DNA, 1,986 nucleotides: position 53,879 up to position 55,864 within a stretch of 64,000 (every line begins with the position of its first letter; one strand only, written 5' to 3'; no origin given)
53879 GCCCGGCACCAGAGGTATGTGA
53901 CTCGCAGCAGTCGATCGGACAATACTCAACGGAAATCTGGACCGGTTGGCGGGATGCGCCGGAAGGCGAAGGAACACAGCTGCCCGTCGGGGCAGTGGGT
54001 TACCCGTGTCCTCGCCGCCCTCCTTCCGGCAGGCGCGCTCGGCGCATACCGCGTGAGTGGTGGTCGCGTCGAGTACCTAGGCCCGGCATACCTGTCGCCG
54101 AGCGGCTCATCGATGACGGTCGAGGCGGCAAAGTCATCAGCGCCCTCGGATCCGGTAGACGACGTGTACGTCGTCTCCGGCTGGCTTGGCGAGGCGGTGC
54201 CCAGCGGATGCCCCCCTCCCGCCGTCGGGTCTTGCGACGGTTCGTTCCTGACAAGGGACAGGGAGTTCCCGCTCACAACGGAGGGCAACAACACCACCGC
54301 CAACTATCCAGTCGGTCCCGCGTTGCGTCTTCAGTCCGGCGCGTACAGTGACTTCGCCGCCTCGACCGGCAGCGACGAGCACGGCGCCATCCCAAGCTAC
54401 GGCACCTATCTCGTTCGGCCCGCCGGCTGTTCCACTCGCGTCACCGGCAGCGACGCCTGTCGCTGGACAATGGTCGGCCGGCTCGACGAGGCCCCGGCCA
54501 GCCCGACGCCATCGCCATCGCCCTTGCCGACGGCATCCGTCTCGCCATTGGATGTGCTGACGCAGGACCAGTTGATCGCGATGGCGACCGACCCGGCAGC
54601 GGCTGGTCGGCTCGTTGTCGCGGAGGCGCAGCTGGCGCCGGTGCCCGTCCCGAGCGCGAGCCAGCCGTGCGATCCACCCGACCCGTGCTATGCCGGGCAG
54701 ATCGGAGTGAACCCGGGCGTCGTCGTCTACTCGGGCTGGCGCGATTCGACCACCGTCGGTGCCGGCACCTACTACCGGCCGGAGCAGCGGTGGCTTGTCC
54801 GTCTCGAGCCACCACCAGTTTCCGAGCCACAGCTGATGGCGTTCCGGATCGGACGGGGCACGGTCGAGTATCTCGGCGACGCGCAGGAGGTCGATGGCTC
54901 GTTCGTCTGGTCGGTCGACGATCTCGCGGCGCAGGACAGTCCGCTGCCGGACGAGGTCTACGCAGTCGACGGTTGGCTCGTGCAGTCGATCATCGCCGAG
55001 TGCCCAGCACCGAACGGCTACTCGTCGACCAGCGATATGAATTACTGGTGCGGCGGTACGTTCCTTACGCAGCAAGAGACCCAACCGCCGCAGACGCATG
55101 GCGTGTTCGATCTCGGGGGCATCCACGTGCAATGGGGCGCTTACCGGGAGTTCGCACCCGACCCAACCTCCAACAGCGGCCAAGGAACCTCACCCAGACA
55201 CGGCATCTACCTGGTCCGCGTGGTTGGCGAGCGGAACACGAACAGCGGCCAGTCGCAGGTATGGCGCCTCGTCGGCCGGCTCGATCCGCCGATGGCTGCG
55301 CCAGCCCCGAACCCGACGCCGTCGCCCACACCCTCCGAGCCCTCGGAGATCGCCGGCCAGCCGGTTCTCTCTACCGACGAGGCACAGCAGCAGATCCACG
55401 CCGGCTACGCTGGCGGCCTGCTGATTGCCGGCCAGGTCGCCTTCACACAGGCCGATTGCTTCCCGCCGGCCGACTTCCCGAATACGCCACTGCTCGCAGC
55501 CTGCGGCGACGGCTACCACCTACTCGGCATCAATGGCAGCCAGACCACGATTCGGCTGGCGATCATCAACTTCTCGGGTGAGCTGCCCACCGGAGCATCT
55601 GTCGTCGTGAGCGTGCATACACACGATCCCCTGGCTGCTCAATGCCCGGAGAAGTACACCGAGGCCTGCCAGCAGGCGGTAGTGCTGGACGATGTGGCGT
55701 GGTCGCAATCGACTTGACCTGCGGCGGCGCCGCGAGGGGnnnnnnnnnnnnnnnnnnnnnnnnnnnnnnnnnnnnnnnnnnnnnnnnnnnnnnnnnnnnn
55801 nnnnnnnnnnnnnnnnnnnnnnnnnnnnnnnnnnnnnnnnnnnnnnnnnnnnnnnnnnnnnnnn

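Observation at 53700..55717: Unnamed extracytoplasmic repeat architecture in the anti-sigma proteins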

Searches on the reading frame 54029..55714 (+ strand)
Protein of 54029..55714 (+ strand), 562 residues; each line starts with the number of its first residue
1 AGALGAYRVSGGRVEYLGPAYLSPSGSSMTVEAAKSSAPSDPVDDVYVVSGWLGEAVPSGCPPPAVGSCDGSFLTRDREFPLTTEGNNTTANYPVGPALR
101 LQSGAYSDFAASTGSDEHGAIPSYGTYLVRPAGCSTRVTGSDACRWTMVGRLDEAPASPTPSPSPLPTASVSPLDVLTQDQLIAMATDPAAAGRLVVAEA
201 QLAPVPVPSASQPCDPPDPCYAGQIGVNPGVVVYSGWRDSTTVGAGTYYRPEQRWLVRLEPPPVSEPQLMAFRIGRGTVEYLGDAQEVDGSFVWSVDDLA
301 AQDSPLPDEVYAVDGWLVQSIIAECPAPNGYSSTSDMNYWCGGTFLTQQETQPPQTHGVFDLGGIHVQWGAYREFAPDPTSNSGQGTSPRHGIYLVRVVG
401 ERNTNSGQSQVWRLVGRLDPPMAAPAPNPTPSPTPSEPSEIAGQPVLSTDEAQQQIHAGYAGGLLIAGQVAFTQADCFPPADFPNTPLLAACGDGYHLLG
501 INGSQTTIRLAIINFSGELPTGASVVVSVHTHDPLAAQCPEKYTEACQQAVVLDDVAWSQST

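Call 6: search_protein_families(library=pfam, max_evalue=1, proteins=[window:54029-55714:+])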
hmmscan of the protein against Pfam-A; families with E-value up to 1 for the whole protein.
seq(562 aa): 0 families

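Call 7: search_protein_families(library=ncbifam, max_evalue=1, proteins=[window:54029-55714:+])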
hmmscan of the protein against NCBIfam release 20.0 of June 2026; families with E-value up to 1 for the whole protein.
seq(562 aa): 0 families

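Call 8: find_homologous_proteins(query=window:54029-55714:+, max_evalue=0.001)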
Query seq(562 aa) (562 aa): 12 proteins with E <= 0.001 among 8000 candidates.
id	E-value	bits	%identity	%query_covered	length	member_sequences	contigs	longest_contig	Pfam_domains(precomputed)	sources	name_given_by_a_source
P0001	0.0e+0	1285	100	100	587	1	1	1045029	-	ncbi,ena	-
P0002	1.8e-154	534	45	89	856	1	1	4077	-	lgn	-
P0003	2.6e-147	510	44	74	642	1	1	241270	-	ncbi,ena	-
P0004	3.6e-137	477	48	99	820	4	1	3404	-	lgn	-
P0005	2.6e-134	467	58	70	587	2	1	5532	-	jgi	jgi:hypothetical protein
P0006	6.6e-122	426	47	61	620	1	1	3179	-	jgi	jgi:hypothetical protein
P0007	2.8e-100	355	54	45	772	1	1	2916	-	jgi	jgi:hypothetical protein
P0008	7.0e-89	317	45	65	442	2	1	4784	-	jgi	jgi:hypothetical protein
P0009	2.4e-59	220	35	75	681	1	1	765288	-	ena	-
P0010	1.6e-49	187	35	48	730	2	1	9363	-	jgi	jgi:hypothetical protein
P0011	3.1e-32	130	37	27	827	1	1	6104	-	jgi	jgi:hypothetical protein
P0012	1.8e-25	108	28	74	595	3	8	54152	-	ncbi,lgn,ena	-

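Call 10: find_encoding_contigs(protein=P0001, flank=6000, max_places=3)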
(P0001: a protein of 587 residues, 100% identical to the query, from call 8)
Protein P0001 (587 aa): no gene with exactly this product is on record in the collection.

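Call 11: find_encoding_contigs(protein=P0003, flank=8000, max_places=3)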
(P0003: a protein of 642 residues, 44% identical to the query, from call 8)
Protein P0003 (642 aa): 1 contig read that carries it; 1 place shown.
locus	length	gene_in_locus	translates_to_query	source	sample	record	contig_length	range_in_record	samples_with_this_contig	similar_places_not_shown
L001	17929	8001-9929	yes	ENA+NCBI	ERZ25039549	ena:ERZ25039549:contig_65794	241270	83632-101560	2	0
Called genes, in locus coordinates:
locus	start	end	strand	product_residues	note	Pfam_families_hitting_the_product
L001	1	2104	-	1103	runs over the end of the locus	-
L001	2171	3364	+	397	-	PF07995:GSDH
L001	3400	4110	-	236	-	PF02557:VanY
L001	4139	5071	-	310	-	-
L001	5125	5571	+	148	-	PF01475:FUR, PF12802:MarR_2 (faint), PF12840:HTH_20 (weak)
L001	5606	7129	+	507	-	PF00174:Oxidored_molyb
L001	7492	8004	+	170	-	PF07638:Sigma70_ECF, PF04542:Sigma70_r2, PF08281:Sigma70_r4_2, PF04545:Sigma70_r4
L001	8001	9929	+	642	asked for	-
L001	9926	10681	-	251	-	PF02463:SMC_N (faint), PF00005:ABC_tran, PF13304:AAA_21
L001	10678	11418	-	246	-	PF00528:BPD_transp_1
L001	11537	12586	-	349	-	-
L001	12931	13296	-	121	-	-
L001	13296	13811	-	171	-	PF01883:FeS_assembly_P, PF23451:Zn_ribbon_PaaD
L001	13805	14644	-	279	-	PF05138:PaaA_PaaC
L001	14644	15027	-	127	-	PF06243:PaaB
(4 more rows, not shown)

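Call 12: find_encoding_contigs(protein=P0009, flank=8000, max_places=3)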
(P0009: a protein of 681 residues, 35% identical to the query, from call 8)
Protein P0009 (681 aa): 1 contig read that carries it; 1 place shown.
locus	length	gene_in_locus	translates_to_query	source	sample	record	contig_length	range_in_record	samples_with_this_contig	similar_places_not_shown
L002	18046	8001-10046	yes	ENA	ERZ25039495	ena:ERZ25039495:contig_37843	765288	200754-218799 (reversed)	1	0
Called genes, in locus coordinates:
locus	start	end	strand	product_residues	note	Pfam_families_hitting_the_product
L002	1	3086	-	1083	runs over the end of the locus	PF00128:Alpha-amylase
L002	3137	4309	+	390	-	PF07995:GSDH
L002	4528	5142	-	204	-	PF02557:VanY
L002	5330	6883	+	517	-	PF00174:Oxidored_molyb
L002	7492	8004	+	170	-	PF07638:Sigma70_ECF (faint), PF04542:Sigma70_r2, PF08281:Sigma70_r4_2, PF04545:Sigma70_r4, PF13384:HTH_23 (weak)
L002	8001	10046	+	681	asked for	-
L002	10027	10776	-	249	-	PF02463:SMC_N (weak), PF00005:ABC_tran, PF13304:AAA_21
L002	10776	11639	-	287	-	PF00528:BPD_transp_1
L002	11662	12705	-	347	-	PF00497:SBP_bac_3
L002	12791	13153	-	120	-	-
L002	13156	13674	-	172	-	PF01883:FeS_assembly_P, PF23451:Zn_ribbon_PaaD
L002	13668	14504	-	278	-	PF05138:PaaA_PaaC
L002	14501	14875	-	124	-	PF06243:PaaB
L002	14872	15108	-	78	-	-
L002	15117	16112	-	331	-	PF05138:PaaA_PaaC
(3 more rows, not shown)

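Call 13: find_encoding_contigs(protein=P0012, flank=8000, max_places=4)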
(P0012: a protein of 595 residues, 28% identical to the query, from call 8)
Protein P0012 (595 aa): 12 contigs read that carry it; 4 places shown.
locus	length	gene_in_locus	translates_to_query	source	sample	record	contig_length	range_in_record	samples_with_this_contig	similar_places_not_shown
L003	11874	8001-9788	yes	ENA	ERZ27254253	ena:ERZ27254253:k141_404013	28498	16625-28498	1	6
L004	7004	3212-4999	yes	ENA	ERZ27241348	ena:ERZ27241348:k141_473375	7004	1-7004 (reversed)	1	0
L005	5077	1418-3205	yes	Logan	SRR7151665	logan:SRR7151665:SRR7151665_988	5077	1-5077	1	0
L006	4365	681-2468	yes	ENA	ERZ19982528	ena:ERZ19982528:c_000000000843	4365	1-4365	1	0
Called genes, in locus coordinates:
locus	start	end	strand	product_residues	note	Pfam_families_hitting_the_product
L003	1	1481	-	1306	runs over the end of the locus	PF00041:fn3, PF25059:FN3_DSCAM-DSCAML_C (faint), PF00041:fn3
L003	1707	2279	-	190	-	-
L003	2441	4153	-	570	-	PF02683:DsbD_TM, PF00578:AhpC-TSA, PF08534:Redoxin, PF13905:Thioredoxin_8 (weak), PF17991:Thioredoxin_10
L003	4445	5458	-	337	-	PF18914:DUF5666 (weak)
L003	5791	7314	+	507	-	PF00221:Lyase_aromatic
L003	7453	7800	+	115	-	PF04542:Sigma70_r2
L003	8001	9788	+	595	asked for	-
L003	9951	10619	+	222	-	-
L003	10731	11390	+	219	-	-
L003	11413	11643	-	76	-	-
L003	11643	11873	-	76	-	?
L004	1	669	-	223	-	?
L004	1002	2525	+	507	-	PF00221:Lyase_aromatic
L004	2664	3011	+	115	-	PF04542:Sigma70_r2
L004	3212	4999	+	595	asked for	-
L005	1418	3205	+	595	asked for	-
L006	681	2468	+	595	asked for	-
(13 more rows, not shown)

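Call 66: search_protein_families(library=pfam, max_evalue=0.001, proteins=[L003:7801-7995:+, L003:9951-10616:+, L003:10731-11387:+])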
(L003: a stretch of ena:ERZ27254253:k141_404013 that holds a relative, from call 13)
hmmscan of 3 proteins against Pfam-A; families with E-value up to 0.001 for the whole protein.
L003:7801-7995:+ (65 aa): 2 families
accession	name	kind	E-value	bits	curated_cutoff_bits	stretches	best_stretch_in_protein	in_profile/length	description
PF08281.18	Sigma70_r4_2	-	5.2e-16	58.5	25.7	1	2-52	4-54/54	Sigma-70, region 4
PF04545.22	Sigma70_r4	-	5.3e-11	42.3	24.1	1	5-54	1-50/50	Sigma-70, region 4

L003:9951-10616:+ (222 aa): 0 families

L003:10731-11387:+ (219 aa): 0 families

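Call 75: list_cluster_members(proteins=[P0001, P0003, P0012, P0009])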
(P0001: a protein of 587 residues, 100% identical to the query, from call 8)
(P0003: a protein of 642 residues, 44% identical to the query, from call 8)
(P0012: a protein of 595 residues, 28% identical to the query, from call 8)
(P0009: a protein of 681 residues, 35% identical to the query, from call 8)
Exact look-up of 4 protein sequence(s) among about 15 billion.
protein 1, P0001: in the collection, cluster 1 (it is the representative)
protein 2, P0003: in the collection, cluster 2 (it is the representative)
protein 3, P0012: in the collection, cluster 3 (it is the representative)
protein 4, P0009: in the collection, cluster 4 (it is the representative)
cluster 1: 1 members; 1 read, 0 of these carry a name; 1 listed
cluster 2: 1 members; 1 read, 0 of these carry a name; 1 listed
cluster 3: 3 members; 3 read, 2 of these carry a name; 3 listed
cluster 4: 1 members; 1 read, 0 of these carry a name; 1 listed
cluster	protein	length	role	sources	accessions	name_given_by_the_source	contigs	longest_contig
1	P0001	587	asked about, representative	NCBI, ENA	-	-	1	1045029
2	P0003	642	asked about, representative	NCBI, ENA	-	-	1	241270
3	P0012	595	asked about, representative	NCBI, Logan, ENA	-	-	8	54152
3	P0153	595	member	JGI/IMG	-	hypothetical protein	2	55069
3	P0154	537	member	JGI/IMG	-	hypothetical protein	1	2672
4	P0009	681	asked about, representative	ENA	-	-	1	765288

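Call 81: search_protein_families(library=ncbifam, max_evalue=0.1, proteins=[P0004, P0012])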
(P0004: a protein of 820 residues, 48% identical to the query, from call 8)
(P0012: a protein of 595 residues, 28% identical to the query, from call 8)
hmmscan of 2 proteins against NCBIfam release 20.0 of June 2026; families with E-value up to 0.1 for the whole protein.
P0004 (820 aa): 1 family
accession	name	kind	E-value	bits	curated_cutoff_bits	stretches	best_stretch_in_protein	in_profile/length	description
NF038083.1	CU044_5270_fam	subfamily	0.00052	19.9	100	1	7-90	3-71/284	CU044_5270 family protein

P0012 (595 aa): 0 families

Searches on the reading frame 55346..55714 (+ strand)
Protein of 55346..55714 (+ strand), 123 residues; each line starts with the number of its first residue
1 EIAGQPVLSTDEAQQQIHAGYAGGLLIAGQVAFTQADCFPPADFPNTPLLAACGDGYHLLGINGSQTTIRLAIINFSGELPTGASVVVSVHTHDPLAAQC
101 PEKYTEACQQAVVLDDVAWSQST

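Call 59: predict_structure(alignment_id=A5)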
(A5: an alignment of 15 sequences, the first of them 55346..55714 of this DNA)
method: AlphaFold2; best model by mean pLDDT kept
length: 123 residues; sequences in the alignment: 15
mean_pLDDT: 95.3   pTM: 0.87
mean pLDDT of the five models: 95.3, 95.2, 95.1, 95.0, 94.5
residues with pLDDT >= 90: 120; 70-90: 2; 50-70: 1; < 50: 0
segments of 3 or more residues with pLDDT < 50: none
pLDDT, mean of each block of 10 residues (from residue 1): 96 97 96 94 94 95 96 94 96 96 96 97 78
secondary structure, 60 per line:
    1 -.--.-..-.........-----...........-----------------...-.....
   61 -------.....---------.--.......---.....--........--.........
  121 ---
elements in order: H10-18 E24-34 E56-60 E68-72 E85-91 H95-99 H102-109 E112-120

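Call 61: fold_search(model_id=the predicted structure, library=pdb)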
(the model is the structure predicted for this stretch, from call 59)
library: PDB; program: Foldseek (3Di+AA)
matches with E <= 10: 459; with E <= 0.001: 0
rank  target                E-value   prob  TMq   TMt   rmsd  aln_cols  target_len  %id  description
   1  3kdf_A                3.3e-02  0.92  0.42  0.44   5.7       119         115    8  X-ray Crystal Structure of the Human Replication Protein A Complex from Wheat Germ Cell Free Expression (released 2009-12-01)
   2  2pi2_E                6.2e-02  0.87  0.42  0.44   5.6       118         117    8  Full-length Replication protein A subunits RPA14 and RPA32 (released 2007-10-16)
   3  8txr_B                6.2e-02  0.57  0.36  0.17  10.0       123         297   13  E. coli ExoVII(H238A) (released 2024-01-31)
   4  6tny_B                6.6e-02  0.72  0.40  0.13  10.9       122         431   13  Processive human polymerase delta holoenzyme (released 2019-12-18)
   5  3kdf_C                7.5e-02  0.69  0.34  0.35   5.5        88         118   10  X-ray Crystal Structure of the Human Replication Protein A Complex from Wheat Germ Cell Free Expression (released 2009-12-01)
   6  6i52_A                9.7e-02  0.77  0.46  0.46  10.5       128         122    9  Yeast RPA bound to ssDNA (released 2018-12-19)
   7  1n9w_A                9.7e-02  0.33  0.31  0.15   6.9       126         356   10  Crystal structure of the non-discriminating and archaeal-type aspartyl-tRNA synthetase from Thermus thermophilus (released 2003-04-08)
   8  1quq_D                1.3e-01  0.93  0.49  0.52   4.4       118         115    8  COMPLEX OF REPLICATION PROTEIN A SUBUNITS RPA14 AND RPA32 (released 1999-08-13)
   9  9m5m_B                1.4e-01  0.69  0.46  0.14   7.0       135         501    5  Crystal structure of Plasmodium vivax aspartyl-tRNA synthetase (PvDRS) (released 2025-06-04)
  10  4day_B                1.4e-01  0.57  0.36  0.39   6.6       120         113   12  Crystal structure of the RMI core complex with MM2 peptide from FANCM (released 2012-03-14)
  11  8soj_C                1.5e-01  0.77  0.44  0.45   5.4       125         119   10  Cryo-EM structure of human CST bound to POT1(ESDL)/TPP1 in the absence of telomeric ssDNA (released 2023-06-07)
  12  8rk2_C                1.5e-01  0.63  0.41  0.44   6.2       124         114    9  Human Replication protein A (RPA; trimeric core) - ssDNA complex (released 2024-04-24)
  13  2pi2_G                1.6e-01  0.51  0.33  0.34   5.5        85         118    9  Full-length Replication protein A subunits RPA14 and RPA32 (released 2007-10-16)
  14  6w6w_D                2.1e-01  0.60  0.43  0.44   5.7       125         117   10  Cryo-EM structure of CST bound to telomeric single-stranded DNA (released 2020-06-03)
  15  3f1z_F                2.1e-01  0.57  0.41  0.43   5.9       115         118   10  Crystal structure of putative nucleic acid-binding lipoprotein (YP_001337197.1) from Klebsiella pneumoniae subsp. pneu (released 2008-11-18)
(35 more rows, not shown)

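Call 79: find_homologous_proteins(query=A5, max_evalue=0.001)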
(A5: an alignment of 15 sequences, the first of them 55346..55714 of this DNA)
Query A5 (15 sequences) (123 aa, profile of the alignment): 9 proteins with E <= 0.001 among 1185 candidates.
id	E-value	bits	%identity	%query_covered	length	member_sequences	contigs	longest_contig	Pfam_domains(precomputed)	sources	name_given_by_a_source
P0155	4.1e-34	136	37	96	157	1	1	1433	-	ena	-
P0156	1.2e-32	131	37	96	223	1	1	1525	-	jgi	jgi:hypothetical protein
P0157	2.7e-28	117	30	98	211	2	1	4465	-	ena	-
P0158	7.3e-28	115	30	98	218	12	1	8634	-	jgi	jgi:hypothetical protein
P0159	3.8e-26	110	39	78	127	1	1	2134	-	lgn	-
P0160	8.3e-26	109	40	78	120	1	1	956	-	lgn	-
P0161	3.1e-25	107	40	78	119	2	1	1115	-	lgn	-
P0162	8.6e-24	102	42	20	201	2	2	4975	-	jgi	jgi:hypothetical protein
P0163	2.6e-15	75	67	15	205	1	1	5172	-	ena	-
